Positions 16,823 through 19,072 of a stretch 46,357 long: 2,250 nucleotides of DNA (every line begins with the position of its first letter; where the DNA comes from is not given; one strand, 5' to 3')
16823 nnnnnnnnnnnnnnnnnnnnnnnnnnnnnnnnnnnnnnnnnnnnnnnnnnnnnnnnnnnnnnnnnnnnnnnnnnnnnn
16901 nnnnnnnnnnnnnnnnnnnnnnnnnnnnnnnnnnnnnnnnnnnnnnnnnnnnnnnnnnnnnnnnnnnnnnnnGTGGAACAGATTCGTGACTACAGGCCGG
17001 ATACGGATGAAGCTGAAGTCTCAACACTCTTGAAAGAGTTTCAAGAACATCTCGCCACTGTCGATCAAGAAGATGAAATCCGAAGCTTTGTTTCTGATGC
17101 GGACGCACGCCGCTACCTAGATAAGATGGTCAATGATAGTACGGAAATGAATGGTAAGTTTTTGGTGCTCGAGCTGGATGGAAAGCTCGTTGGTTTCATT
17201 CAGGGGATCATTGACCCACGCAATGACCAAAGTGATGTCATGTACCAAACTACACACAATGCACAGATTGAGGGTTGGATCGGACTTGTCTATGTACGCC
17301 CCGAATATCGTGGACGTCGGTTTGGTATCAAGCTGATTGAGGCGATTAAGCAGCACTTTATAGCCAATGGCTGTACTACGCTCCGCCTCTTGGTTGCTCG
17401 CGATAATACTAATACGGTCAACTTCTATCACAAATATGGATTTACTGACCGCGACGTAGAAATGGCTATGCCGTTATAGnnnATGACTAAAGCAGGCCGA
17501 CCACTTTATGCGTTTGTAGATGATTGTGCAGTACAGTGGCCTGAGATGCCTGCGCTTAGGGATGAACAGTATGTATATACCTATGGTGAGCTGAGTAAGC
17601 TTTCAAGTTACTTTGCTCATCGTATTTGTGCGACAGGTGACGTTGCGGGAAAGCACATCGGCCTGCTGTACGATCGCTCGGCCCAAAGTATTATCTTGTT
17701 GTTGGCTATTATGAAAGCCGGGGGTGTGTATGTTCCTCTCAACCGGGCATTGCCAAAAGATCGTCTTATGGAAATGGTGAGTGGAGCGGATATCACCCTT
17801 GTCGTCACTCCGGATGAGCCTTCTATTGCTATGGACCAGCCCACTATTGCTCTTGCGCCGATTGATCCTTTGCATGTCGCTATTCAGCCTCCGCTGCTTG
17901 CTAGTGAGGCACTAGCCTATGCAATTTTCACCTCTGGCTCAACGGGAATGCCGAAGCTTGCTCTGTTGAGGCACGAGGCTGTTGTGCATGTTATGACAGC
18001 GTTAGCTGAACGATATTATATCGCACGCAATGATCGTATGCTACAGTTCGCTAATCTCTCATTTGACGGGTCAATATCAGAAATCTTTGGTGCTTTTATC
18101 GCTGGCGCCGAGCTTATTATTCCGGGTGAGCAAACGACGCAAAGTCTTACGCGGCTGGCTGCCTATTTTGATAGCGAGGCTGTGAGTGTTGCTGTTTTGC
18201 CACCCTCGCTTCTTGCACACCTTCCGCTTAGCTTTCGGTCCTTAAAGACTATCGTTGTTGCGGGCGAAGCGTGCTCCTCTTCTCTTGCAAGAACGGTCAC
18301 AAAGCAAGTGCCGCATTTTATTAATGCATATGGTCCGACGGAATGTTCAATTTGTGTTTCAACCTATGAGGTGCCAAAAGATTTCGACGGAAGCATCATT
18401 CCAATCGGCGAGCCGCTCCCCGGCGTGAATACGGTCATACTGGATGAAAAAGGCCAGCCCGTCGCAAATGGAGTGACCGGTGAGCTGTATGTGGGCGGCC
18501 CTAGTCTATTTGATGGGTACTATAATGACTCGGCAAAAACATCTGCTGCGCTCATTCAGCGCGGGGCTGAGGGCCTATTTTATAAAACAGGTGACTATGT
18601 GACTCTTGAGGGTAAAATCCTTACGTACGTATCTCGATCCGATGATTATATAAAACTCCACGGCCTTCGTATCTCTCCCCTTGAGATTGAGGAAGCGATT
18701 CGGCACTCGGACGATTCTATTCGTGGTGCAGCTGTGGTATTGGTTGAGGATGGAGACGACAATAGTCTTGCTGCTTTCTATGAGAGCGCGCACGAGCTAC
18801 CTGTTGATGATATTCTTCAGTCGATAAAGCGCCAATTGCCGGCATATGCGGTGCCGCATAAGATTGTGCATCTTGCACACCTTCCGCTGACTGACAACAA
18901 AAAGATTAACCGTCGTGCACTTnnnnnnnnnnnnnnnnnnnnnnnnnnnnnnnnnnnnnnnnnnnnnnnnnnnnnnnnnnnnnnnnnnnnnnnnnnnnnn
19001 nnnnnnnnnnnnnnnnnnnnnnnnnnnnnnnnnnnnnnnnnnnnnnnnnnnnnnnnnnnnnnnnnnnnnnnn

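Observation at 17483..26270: Unusual assembly-line logic: A-T-C-A-T-E plus a separate C-T-C protein, with no release domain and an orphan carrier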

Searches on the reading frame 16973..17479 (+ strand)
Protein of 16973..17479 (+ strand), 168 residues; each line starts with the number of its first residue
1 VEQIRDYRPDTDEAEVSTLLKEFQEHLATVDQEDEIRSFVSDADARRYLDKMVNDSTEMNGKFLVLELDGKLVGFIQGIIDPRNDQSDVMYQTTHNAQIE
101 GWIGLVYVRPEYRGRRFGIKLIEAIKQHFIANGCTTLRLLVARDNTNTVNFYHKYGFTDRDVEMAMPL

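Call 4: search_protein_families(library=pfam, proteins=[window:16973-17479:+], max_evalue=0.01)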
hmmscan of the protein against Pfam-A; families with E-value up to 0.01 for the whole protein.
window:16973-17479:+ (168 aa): 8 families
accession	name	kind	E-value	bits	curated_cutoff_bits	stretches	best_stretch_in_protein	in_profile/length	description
PF00583.31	Acetyltransf_1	-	1e-18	68.1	20.7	1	52-157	24-116/116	Acetyltransferase (GNAT) family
PF13508.13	Acetyltransf_7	-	1.2e-14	54.9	27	1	60-158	2-83/84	Acetyltransferase (GNAT) domain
PF13673.13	Acetyltransf_10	-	1.4e-10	41.6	23.6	1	33-163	7-113/128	Acetyltransferase (GNAT) domain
PF08445.16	FR47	-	1.1e-09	38.6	22.1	1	95-163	17-83/86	FR47-like protein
PF13302.13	Acetyltransf_3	-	3e-05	25.2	25.4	1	32-158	20-138/138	Acetyltransferase (GNAT) domain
PF13480.13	Acetyltransf_6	-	6.5e-05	23.5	22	1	7-140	22-135/143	Acetyltransferase (GNAT) domain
PF13420.13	Acetyltransf_4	-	7.7e-05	23.2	24.3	1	37-158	26-135/155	Acetyltransferase (GNAT) domain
PF13527.13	Acetyltransf_9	-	0.00039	20.9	25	1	101-158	73-125/127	Acetyltransferase (GNAT) domain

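Call 35: search_protein_families(library=ncbifam, proteins=[window:16973-17479:+], max_evalue=0.001)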
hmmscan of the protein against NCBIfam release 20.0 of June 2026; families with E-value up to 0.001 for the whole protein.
window:16973-17479:+ (168 aa): 14 families
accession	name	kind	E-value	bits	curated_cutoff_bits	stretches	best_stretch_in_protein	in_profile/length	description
TIGR01575.1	rimI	equivalog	2.5e-11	43.9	86.4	1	50-162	21-117/132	ribosomal protein S18-alanine N-acetyltransferase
NF002959.0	PRK03624.1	equivalog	8.2e-11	41.8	124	1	101-162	73-134/147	GNAT family acetyltransferase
NF043067.1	AAC_6p_group_E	equivalog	3.8e-07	30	140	1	43-160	20-130/140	aminoglycoside 6'-N-acetyltransferase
NF007853.0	PRK10562.1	equivalog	1.1e-06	28.9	125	1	102-161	70-124/146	N-acetyltransferase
NF053587.1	SpmdActasePaiA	equivalog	3.9e-06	26.7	250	1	21-159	22-149/172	spermidine/spermine N(1)-acetyltransferase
TIGR03448.1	mycothiol_MshD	equivalog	1e-05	25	163.1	1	101-164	229-292/294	mycothiol synthase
NF041716.1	HxA_phane_GNAT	equivalog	5.8e-05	23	250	1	106-162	88-145/152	cyclophane-containing RiPP N-acetyltransferase HaaN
TIGR03585.1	PseH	equivalog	9.5e-05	22.5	93.1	1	104-162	84-138/156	UDP-4-amino-4,6-dideoxy-N-acetyl-beta-L-altrosamine N-acetyltransferase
NF007025.1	PRK09491.1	equivalog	0.00016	21.7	173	1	106-162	68-124/145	ribosomal protein S18-alanine N-acetyltransferase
NF049894.1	CG3035_N_ac_Glu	equivalog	0.0002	20.7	280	1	57-159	191-291/300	N-acetylglutamate synthase, CG3035 family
TIGR03103.1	trio_acet_GNAT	equivalog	0.00021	20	569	1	106-159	161-214/547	N-acetylglutaminylglutamine synthetase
NF040501.1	resist_ArsN2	equivalog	0.00023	20.8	125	0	106-162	54-106/133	arsenic resistance N-acetyltransferase ArsN2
NF040503.1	resist_ArsN1a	equivalog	0.00074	19.3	170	0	106-159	82-135/159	arsinothricin resistance N-acetyltransferase ArsN1 family A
NF000115.2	AAC_6p_Iad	exception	0.00096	19.3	275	0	64-161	45-135/144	aminoglycoside N-acetyltransferase AAC(6')-Iad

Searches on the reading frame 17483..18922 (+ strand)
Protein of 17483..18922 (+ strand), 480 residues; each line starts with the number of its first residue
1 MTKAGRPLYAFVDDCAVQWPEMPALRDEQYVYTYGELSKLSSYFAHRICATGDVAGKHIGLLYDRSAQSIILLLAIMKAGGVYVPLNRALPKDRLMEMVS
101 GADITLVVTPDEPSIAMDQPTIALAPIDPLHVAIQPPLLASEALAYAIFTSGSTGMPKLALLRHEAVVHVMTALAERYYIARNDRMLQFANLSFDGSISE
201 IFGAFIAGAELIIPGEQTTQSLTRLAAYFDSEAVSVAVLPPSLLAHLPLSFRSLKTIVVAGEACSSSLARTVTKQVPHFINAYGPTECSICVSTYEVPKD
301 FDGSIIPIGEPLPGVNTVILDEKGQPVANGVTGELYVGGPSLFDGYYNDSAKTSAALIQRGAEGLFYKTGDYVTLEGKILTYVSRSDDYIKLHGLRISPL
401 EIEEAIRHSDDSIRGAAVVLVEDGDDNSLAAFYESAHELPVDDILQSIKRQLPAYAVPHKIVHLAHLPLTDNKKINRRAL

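Call 8: search_protein_families(library=pfam, proteins=[window:17483-18922:+], max_evalue=1)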
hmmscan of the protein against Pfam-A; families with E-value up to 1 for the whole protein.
window:17483-18922:+ (480 aa): 2 families
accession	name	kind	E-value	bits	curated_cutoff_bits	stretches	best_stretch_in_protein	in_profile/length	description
PF00501.34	AMP-binding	-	2.4e-67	227.9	29.9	1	14-347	3-384/384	AMP-binding enzyme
PF13193.12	AMP-binding_C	-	0.00022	22.5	24.5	1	401-474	1-76/76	AMP-binding enzyme C-terminal domain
